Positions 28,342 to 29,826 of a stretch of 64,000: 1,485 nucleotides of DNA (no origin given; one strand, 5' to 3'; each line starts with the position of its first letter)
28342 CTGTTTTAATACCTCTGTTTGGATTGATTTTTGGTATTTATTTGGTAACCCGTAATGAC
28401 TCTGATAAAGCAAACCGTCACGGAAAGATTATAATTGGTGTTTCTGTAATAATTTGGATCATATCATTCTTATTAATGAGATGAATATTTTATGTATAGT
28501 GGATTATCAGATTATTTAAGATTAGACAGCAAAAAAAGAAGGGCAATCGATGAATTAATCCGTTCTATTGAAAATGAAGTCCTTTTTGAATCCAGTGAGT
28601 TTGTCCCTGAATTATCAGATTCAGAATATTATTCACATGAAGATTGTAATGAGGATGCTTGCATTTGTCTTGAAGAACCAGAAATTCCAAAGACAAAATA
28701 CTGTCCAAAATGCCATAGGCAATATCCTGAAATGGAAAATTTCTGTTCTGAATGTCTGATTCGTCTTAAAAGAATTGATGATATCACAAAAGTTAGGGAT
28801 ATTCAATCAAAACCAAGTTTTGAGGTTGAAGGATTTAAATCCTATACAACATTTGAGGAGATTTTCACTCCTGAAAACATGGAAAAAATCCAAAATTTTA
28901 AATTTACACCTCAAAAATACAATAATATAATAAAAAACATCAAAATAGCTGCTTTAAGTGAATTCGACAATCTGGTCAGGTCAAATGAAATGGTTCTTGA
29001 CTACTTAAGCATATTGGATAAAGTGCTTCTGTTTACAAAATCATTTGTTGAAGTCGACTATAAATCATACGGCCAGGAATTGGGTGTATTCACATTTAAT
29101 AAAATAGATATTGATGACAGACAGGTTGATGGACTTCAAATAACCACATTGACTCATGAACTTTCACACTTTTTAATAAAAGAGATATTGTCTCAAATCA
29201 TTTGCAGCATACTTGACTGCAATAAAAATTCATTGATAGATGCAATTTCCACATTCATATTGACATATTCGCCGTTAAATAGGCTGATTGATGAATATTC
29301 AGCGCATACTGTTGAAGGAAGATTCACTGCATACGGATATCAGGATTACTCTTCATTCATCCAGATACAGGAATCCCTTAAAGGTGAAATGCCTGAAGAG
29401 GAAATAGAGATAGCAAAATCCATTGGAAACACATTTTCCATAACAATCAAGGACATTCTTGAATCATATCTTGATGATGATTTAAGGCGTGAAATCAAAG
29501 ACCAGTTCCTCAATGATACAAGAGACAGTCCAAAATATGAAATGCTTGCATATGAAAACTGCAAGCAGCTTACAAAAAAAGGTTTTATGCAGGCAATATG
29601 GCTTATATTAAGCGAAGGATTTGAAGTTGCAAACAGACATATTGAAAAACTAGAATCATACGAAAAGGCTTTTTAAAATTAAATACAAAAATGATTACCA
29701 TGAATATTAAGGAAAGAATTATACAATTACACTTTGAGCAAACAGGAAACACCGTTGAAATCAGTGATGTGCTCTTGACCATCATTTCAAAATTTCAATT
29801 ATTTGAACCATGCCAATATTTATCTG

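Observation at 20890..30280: Tightly packed 11-gene cluster (Fe-S helicase, Zn-ribbon/TerB-like AAA+ ATPase, Zn-ribbon membrane proteins, SseB-like, Lon-like, HExxH): candidate undescribed conflict or stress system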

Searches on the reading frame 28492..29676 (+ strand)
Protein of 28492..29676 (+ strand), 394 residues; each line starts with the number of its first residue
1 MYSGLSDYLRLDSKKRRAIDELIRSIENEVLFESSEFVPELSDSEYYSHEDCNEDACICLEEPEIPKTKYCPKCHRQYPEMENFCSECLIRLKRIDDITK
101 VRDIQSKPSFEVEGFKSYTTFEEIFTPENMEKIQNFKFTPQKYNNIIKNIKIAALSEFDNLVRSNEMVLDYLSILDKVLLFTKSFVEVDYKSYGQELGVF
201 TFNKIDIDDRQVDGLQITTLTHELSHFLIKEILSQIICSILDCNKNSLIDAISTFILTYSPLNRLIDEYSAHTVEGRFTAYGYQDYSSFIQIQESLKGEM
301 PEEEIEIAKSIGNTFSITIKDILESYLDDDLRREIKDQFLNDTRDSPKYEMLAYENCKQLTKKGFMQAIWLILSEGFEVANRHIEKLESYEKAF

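Call 4: search_protein_families(library=pfam, max_evalue=0.1, proteins=[window:28492-29676:+])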
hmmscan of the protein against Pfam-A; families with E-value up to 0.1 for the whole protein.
window:28492-29676:+ (394 aa): 1 family
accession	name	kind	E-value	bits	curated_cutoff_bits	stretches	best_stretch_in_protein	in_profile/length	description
PF13240.11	Zn_Ribbon_1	-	0.005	17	25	1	70-88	1-19/23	zinc-ribbon domain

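Call 5: search_protein_families(library=padloc, max_evalue=0.1, proteins=[window:28492-29676:+])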
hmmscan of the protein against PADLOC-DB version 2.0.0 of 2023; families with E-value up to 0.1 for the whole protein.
window:28492-29676:+ (394 aa): 0 families

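Call 12: search_protein_families(library=ncbifam, max_evalue=0.01, proteins=[window:28492-29676:+])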
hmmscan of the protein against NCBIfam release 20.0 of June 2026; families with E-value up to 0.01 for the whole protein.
window:28492-29676:+ (394 aa): 1 family
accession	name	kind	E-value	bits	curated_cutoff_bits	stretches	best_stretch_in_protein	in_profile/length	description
NF049953.1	ribbon_DG_selen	exception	0.0055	16.6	130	1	67-95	4-32/172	zinc ribbon-containing (seleno)protein DG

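Call 13: search_protein_families(library=phrogs, max_evalue=0.01, proteins=[window:28492-29676:+])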
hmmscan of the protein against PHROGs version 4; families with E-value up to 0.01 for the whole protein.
window:28492-29676:+ (394 aa): 1 family
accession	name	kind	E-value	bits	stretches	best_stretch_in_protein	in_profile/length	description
phrog_22898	-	unknown function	0.0041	18.2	1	69-117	2-50/163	-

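Call 26: search_solved_structures(query=window:28492-29673:+, max_evalue=10)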
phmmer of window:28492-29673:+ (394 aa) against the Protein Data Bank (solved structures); distinct sequences matched with E-value up to 10: 1.
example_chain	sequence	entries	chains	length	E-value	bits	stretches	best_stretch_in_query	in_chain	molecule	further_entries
1udv_A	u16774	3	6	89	1.5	11.4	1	161-220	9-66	DNA binding protein SSO10b | DNA/RNA-binding protein Alba 2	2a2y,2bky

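Call 28: search_protein_representatives(protein=window:28492-29673:+)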
Query: 394 residues. Proteins with E-value up to 0.001 (for the whole library): 122; up to 1e-10: 97; up to 1e-30: 43. The best 122 are listed.
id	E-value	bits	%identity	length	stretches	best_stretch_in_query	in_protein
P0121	3.9e-129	447.8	73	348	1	115-394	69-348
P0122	6.5e-118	410.8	53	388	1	1-392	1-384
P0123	5.7e-115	401.1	56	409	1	46-387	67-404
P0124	7.7e-107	374.4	54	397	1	57-394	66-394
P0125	2.1e-98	346.6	49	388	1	4-388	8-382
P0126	4.4e-85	302.8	51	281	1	112-390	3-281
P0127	1.0e-70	255.5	60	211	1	179-390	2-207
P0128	4.8e-70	253.3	43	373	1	68-394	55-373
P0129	2.1e-65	238.0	41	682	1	67-376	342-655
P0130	6.4e-64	233.1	57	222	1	13-233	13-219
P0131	1.0e-63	232.5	39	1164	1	67-390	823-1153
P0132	1.2e-60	222.4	40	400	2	68-392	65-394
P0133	7.9e-60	219.7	39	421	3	68-391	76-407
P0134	1.6e-55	205.5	42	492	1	100-390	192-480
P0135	5.0e-55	203.9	42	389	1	103-382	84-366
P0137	2.3e-54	201.7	39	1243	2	68-375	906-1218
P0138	7.6e-54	200.0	39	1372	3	48-391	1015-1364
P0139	1.6e-53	198.9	39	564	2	116-394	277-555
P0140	7.7e-51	190.1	39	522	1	96-390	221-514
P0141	3.2e-49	184.8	42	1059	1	116-377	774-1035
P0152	2.6e-37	145.6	39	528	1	96-376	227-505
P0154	5.5e-37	144.5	37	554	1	117-355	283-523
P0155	2.6e-36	142.3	33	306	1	103-385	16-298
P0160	2.4e-33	132.6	37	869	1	68-339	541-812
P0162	2.4e-32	129.2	38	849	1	118-356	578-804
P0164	3.7e-30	122.0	37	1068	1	95-360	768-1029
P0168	7.8e-29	117.7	32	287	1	119-376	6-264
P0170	1.3e-28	117.0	36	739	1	101-374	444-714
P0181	7.7e-22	94.7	29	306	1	83-378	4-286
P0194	6.8e-19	85.0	27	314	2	115-344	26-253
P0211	2.2e-12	63.6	25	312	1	69-345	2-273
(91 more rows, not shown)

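Call 29: search_protein_families(library=pfam, max_evalue=0.001, proteins=[P0131, P0137, P0138, P0141, P0160, P0162, P0129, P0164, P0170])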
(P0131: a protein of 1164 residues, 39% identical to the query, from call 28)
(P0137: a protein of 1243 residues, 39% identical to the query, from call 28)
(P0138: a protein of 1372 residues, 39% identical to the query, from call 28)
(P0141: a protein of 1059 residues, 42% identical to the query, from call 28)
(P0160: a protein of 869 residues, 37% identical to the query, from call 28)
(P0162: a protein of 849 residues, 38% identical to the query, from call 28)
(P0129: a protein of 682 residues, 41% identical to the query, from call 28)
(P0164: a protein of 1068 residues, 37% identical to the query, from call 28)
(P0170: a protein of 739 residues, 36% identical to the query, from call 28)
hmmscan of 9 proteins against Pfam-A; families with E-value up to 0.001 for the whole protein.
P0131 (1164 aa): 5 families
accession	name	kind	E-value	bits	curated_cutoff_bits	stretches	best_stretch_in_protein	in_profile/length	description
PF04313.20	HSDR_N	-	2.5e-32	112.8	25.1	1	5-170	3-194/198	Type I restriction enzyme R protein N terminus (HSDR_N)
PF18766.7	SWI2_SNF2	-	1.9e-13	51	26.7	1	293-392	88-186/221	SWI2/SNF2 ATPase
PF22679.2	T1R_D3-like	-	4e-10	40.8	27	1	429-577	3-150/158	Type I restriction enzyme subunit R domain 3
PF17032.10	Zn_ribbon_15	-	1.8e-06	29.1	28.9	0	819-844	47-72/73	zinc-ribbon family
PF04851.21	ResIII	-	7.2e-05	23.2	22.5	1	219-329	4-134/164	Type III restriction enzyme, res subunit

P0137 (1243 aa): 7 families
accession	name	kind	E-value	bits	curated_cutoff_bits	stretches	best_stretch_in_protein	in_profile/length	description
PF04313.20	HSDR_N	-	1.5e-36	126.5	25.1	1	8-171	3-192/198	Type I restriction enzyme R protein N terminus (HSDR_N)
PF22679.2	T1R_D3-like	-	2.4e-13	51.2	27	1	437-595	1-158/158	Type I restriction enzyme subunit R domain 3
PF18766.7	SWI2_SNF2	-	8.4e-13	48.9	26.7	1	225-405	1-194/221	SWI2/SNF2 ATPase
PF04851.21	ResIII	-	1.7e-07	31.8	22.5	1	221-282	3-55/164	Type III restriction enzyme, res subunit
PF12773.13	DZR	-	3.1e-07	30.9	27.3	0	844-892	14-42/45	Double zinc ribbon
PF13240.11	Zn_Ribbon_1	-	3.6e-06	27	25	0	877-893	2-18/23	zinc-ribbon domain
PF17032.10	Zn_ribbon_15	-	0.00016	22.9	28.9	0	900-926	46-72/73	zinc-ribbon family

P0138 (1372 aa): 6 families
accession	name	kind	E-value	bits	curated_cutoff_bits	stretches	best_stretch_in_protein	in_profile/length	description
PF04313.20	HSDR_N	-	2.3e-34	119.4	25.1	1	8-175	3-196/198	Type I restriction enzyme R protein N terminus (HSDR_N)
PF22679.2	T1R_D3-like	-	2.2e-13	51.4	27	1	437-596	1-158/158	Type I restriction enzyme subunit R domain 3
PF18766.7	SWI2_SNF2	-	2.6e-12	47.3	26.7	1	228-401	2-190/221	SWI2/SNF2 ATPase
PF12773.13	DZR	-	1.5e-08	35.1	27.3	2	942-991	1-44/45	Double zinc ribbon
PF17032.10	Zn_ribbon_15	-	2e-06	29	28.9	0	935-959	51-72/73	zinc-ribbon family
PF13240.11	Zn_Ribbon_1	-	7.7e-06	26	25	0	942-959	2-19/23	zinc-ribbon domain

P0141 (1059 aa): 5 families
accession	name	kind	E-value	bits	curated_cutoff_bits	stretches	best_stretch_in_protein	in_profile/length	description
PF04983.23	RNA_pol_Rpb1_3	-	2.7e-33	115.6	28.9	1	55-230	1-161/162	RNA polymerase Rpb1, domain 3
PF05000.22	RNA_pol_Rpb1_4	-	1.2e-21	77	24.8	1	262-372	8-107/107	RNA polymerase Rpb1, domain 4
PF00623.25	RNA_pol_Rpb1_2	-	4.7e-19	69.7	25.3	1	1-52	115-166/166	RNA polymerase Rpb1, domain 2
PF04998.22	RNA_pol_Rpb1_5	-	6.4e-15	55.8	28.5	1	379-444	1-66/267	RNA polymerase Rpb1, domain 5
PF12102.13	MrcB_N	-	2.4e-12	47.3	25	1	547-711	2-181/183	MrcB-like, N-terminal domain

P0160 (869 aa): 2 families
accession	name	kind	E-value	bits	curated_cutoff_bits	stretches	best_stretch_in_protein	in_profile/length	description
PF12102.13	MrcB_N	-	1e-38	133.3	25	1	4-179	2-179/183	MrcB-like, N-terminal domain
PF14338.12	Mrr_N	-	1.2e-09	38.6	29.5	0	455-529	3-86/87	Mrr N-terminal domain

P0162 (849 aa): 0 families

P0129 (682 aa): 1 family
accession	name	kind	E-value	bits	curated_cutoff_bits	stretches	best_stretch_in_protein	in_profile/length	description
PF17032.10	Zn_ribbon_15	-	0.00025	22.2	28.9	0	340-363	49-72/73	zinc-ribbon family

P0164 (1068 aa): 2 families
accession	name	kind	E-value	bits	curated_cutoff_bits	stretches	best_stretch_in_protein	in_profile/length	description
PF12102.13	MrcB_N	-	5.6e-42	143.9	25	1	33-212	2-182/183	MrcB-like, N-terminal domain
PF14338.12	Mrr_N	-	2.7e-16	59.9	29.5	1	345-419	3-86/87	Mrr N-terminal domain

P0170 (739 aa): 1 family
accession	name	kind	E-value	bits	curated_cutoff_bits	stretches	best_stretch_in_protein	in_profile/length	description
PF12102.13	MrcB_N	-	1.1e-39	136.4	25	1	4-182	2-181/183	MrcB-like, N-terminal domain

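Call 30: list_cluster_members(proteins=[P0131, P0137, P0138, P0141, P0129, P0155, P0168, P0181, P0194, P0211])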
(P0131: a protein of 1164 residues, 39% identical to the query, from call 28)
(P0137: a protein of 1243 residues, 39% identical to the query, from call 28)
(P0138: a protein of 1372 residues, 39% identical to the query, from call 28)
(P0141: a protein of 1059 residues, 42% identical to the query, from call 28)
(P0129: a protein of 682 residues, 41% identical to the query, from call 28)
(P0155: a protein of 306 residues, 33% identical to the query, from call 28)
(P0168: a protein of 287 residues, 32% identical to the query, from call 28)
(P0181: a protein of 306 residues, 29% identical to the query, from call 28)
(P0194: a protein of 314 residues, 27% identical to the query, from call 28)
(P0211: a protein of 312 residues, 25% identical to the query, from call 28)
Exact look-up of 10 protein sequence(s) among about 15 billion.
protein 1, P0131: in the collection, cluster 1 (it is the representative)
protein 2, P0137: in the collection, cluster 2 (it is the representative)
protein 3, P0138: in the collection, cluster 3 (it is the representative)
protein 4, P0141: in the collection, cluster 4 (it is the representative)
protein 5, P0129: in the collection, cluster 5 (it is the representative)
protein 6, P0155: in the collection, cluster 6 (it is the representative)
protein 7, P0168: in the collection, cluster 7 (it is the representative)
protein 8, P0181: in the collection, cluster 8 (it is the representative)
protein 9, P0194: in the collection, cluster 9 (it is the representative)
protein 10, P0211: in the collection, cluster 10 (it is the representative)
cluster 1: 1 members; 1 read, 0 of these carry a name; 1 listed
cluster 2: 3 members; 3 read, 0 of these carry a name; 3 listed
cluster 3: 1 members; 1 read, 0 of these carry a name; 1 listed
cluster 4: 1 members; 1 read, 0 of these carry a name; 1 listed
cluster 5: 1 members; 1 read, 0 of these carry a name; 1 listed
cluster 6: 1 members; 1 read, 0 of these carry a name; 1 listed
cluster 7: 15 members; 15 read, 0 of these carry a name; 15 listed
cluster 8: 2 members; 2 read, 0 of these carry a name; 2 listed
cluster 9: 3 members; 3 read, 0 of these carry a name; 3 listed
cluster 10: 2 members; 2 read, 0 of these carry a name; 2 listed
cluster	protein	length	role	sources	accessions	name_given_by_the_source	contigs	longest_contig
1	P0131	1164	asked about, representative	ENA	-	-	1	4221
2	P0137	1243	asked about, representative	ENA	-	-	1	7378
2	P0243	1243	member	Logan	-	-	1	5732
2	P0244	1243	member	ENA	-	-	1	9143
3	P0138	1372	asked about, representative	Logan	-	-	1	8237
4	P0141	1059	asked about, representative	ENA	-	-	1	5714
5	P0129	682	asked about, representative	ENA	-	-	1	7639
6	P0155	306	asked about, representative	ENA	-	-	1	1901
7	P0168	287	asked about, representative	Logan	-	-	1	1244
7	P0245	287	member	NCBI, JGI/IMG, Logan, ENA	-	-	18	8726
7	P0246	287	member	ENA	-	-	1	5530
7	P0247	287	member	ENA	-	-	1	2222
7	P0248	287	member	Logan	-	-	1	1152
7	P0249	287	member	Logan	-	-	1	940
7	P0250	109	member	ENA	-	-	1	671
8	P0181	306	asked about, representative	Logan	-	-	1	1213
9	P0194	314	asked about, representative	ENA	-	-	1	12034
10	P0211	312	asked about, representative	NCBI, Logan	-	-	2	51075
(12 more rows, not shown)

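Call 31: find_encoding_contigs(protein=P0211, flank=8000, max_places=2)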
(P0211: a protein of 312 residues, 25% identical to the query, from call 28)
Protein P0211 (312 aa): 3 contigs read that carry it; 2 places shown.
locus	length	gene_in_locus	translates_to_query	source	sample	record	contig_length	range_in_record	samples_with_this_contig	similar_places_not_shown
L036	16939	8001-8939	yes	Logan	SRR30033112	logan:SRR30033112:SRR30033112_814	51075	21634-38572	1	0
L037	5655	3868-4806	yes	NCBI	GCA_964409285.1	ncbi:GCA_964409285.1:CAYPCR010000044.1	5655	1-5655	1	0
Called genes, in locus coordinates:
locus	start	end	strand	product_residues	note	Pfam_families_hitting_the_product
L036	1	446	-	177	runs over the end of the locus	PF02525:Flavodoxin_2, PF03358:FMN_red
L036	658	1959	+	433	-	PF01053:Cys_Met_Meta_PP, PF00155:Aminotran_1_2, PF06838:Met_gamma_lyase (weak), PF01041:DegT_DnrJ_EryC1, PF00266:Aminotran_5 (weak)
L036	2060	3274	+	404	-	PF00266:Aminotran_5, PF01212:Beta_elim_lyase, PF01041:DegT_DnrJ_EryC1 (weak)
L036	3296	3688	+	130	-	PF01592:NifU_N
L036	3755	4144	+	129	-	PF06397:Desulfoferrod_N, PF01880:Desulfoferrodox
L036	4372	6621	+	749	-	PF00684:DnaJ_CXXCXGXG (faint), PF01336:tRNA_anti-codon, PF01368:DHH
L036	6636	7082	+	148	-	PF12773:DZR (weak), PF13240:Zn_Ribbon_1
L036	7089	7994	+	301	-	PF13240:Zn_Ribbon_1 (faint), PF13248:Zn_ribbon_3 (faint), PF18912:DZR_2 (faint), PF12773:DZR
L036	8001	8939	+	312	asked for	-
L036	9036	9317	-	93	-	PF01978:TrmB (faint), PF14947:HTH_45 (faint)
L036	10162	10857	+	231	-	PF12773:DZR (weak), PF13240:Zn_Ribbon_1, PF09373:PMBR (weak)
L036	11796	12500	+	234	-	PF01876:RNase_P_p30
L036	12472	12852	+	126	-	PF01900:RNase_P_Rpp14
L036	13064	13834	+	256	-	PF10584:Proteasome_A_N, PF00227:Proteasome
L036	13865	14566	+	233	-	PF01172:SBDS_N, PF09377:SBDS_domain_II, PF20268:SBDS_C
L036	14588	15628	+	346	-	PF14382:ECR1_N, PF22625:ECR1_N_2, PF21262:RRP40_S1 (weak), PF21266:S1_RRP4 (weak), PF00013:KH_1, PF15985:KH_6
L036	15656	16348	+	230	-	PF01138:RNase_PH, PF03725:RNase_PH_C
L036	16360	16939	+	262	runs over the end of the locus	PF01138:RNase_PH, PF03725:RNase_PH_C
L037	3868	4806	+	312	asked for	-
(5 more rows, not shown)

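Call 32: find_encoding_contigs(protein=P0137, flank=8000, max_places=2)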
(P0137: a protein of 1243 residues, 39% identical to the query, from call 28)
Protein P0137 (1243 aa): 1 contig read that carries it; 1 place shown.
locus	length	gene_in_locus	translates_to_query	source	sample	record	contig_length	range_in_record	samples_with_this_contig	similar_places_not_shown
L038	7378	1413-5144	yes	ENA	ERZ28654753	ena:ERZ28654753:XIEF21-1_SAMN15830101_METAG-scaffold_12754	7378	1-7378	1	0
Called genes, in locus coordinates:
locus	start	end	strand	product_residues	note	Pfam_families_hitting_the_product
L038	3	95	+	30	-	?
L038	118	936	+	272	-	PF02805:Ada_Zn_binding (weak)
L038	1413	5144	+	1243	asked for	PF04313:HSDR_N, PF04851:ResIII (weak), PF18766:SWI2_SNF2, PF22679:T1R_D3-like, PF12773:DZR (faint), PF13240:Zn_Ribbon_1 (faint)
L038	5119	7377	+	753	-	?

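Call 35: search_solved_structures(query=A3, max_evalue=10)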
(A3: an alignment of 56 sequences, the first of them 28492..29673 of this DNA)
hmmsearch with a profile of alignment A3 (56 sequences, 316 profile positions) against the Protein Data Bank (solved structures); distinct sequences matched with E-value up to 10: 2.
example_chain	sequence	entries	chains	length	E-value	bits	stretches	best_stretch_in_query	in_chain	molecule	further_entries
9o8q_H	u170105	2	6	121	1.1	11.7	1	180-207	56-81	NI06063_d30_103 Fab heavy chain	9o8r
9l94_j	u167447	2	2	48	1.6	11.1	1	4-28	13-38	Large ribosomal subunit protein eL40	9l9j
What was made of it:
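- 28492..29676 (+): g9: N-terminal helix, disordered linker, C4 ribbon, and a zincin-like domain of a new family (HELSH 222-226, Glu268). No Pfam or PDB sequence hit (calls 4, 26, 35).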

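Call 36: search_protein_families(library=pfam, max_evalue=0.01, proteins=[L038:5119-7377:+, L038:118-936:+, L036:6636-7082:+, L036:7089-7994:+, L036:10162-10857:+, P0134, P0139, P0140, P0152, P0154])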
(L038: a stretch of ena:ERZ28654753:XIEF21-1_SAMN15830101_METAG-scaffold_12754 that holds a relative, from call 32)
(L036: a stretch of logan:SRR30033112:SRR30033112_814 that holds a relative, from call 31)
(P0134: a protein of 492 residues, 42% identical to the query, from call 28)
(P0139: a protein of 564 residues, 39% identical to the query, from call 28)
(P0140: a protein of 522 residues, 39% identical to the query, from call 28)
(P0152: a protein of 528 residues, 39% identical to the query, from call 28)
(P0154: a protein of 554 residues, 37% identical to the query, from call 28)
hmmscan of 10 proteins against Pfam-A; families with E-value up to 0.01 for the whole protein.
L038:5119-7377:+ (753 aa): 0 families

L038:118-936:+ (272 aa): 1 family
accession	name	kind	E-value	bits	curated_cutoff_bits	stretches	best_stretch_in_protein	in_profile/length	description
PF02805.21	Ada_Zn_binding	-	5.2e-06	26.8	23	1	224-272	17-64/65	Metal binding domain of Ada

L036:6636-7082:+ (148 aa): 4 families
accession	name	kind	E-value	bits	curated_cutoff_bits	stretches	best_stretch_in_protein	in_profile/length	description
PF13240.11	Zn_Ribbon_1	-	3.9e-08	33.3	25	1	4-25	2-23/23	zinc-ribbon domain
PF12773.13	DZR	-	7.9e-06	26.4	27.3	1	4-26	1-23/45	Double zinc ribbon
PF13248.11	Zn_ribbon_3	-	0.0012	18.6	27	1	1-23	2-24/26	zinc-ribbon domain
PF24463.1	DUF7577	-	0.0083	16.2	28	0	4-25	5-26/27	Domain of unknown function (DUF7577)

L036:7089-7994:+ (301 aa): 6 families
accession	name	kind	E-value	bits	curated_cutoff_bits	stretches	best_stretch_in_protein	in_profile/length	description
PF13240.11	Zn_Ribbon_1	-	5.6e-23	80.4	25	3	114-135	2-23/23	zinc-ribbon domain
PF12773.13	DZR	-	5.9e-21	74.8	27.3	4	71-132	2-45/45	Double zinc ribbon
PF13248.11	Zn_ribbon_3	-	1.2e-10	40.9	27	0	166-185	7-26/26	zinc-ribbon domain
PF18912.6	DZR_2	-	1.6e-07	31.5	27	0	110-138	20-49/56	Double zinc ribbon domain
PF19474.4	DUF6011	-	0.00077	19.4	26.6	0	126-139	9-22/37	Family of unknown function (DUF6011)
PF17032.10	Zn_ribbon_15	-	0.0015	19.7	28.9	0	239-276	39-73/73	zinc-ribbon family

L036:10162-10857:+ (231 aa): 10 families
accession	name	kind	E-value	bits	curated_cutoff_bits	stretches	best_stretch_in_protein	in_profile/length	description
PF09373.15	PMBR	-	9.7e-12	44.8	24.9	1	164-192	2-30/33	Pseudomurein-binding repeat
PF13240.11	Zn_Ribbon_1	-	4.3e-09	36.3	25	1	2-24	1-23/23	zinc-ribbon domain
PF12773.13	DZR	-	5.9e-06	26.8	27.3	1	3-25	1-23/45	Double zinc ribbon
PF13248.11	Zn_ribbon_3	-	0.00012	21.9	27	1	2-23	4-25/26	zinc-ribbon domain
PF10571.15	UPF0547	-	0.00033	21.2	29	1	3-21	3-21/26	Uncharacterised protein family UPF0547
PF18912.6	DZR_2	-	0.00068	19.9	27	1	2-27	23-49/56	Double zinc ribbon domain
PF24460.1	DUF7575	-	0.00084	19.1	28.5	1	3-24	6-27/28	Domain of unknown function (DUF7575)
PF14803.11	Zn_ribbon_Nudix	-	0.0064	16.8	25.6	0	15-26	1-12/34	Nudix N-terminal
PF09716.15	ETRAMP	-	0.0084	16.5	29.1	0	26-63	33-72/81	Malarial early transcribed membrane protein (ETRAMP)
PF17032.10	Zn_ribbon_15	-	0.0097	17.1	28.9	0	2-21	54-73/73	zinc-ribbon family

P0134 (492 aa): 1 family
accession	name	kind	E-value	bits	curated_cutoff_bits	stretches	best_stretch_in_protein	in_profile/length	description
PF12102.13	MrcB_N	-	1.6e-11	44.6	25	1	9-163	2-181/183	MrcB-like, N-terminal domain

P0139 (564 aa): 4 families
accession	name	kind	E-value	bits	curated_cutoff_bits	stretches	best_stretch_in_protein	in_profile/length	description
PF13240.11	Zn_Ribbon_1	-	5.7e-07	29.6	25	1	7-28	1-22/23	zinc-ribbon domain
PF13248.11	Zn_ribbon_3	-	2.1e-05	24.2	27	1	6-26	3-23/26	zinc-ribbon domain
PF10571.15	UPF0547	-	0.0005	20.6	29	1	6-30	1-25/26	Uncharacterised protein family UPF0547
PF12773.13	DZR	-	0.00055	20.5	27.3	1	6-26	25-45/45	Double zinc ribbon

P0140 (522 aa): 0 families

P0152 (528 aa): 1 family
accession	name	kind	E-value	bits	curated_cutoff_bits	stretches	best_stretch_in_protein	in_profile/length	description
PF12102.13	MrcB_N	-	1.7e-33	116.2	25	1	2-128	51-179/183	MrcB-like, N-terminal domain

P0154 (554 aa): 0 families
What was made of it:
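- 28492..29676 (+): Fusions to HsdR and McrB-N/Mrr-N (calls 28, 29, 36).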

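Call 42: predict_structure(alignment_id=A3)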
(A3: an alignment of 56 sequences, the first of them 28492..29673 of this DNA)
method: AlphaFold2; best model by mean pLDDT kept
length: 394 residues; sequences in the alignment: 56
mean_pLDDT: 91.6   pTM: 0.86
mean pLDDT of the five models: 91.6, 90.9, 90.2, 89.5, 88.2
residues with pLDDT >= 90: 332; 70-90: 28; 50-70: 13; < 50: 21
segments of 3 or more residues with pLDDT < 50: 34-53
pLDDT, mean of each block of 10 residues (from residue 1): 83 92 85 49 45 53 88 92 96 86 96 97 98 97 98 97 92 96 98 94 97 97 98 98 98 98 98 97 95 96 96 98 96 96 92 94 97 98 98 96
secondary structure, 60 per line:
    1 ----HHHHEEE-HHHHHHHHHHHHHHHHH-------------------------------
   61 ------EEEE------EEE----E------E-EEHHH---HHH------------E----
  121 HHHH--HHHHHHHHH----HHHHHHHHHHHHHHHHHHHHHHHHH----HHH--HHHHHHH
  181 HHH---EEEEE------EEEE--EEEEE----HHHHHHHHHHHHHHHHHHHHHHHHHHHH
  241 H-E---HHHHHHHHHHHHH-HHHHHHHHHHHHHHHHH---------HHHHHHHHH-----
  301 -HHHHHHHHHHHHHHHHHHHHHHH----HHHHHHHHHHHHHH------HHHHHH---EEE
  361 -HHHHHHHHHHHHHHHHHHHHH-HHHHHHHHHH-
elements in order: H5-8 E9-11 H13-29 E67-70 E77-79 H121-124 H127-135 H140-164 H174-183 E187-191 E198-201 E204-208 H213-241 H247-259 H261-277 H287-295 H302-324 H329-342 H349-354 E358-360 H362-382 H384-393
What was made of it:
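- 28492..29676 (+): AF2 model pLDDT 91.6 (call 42).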
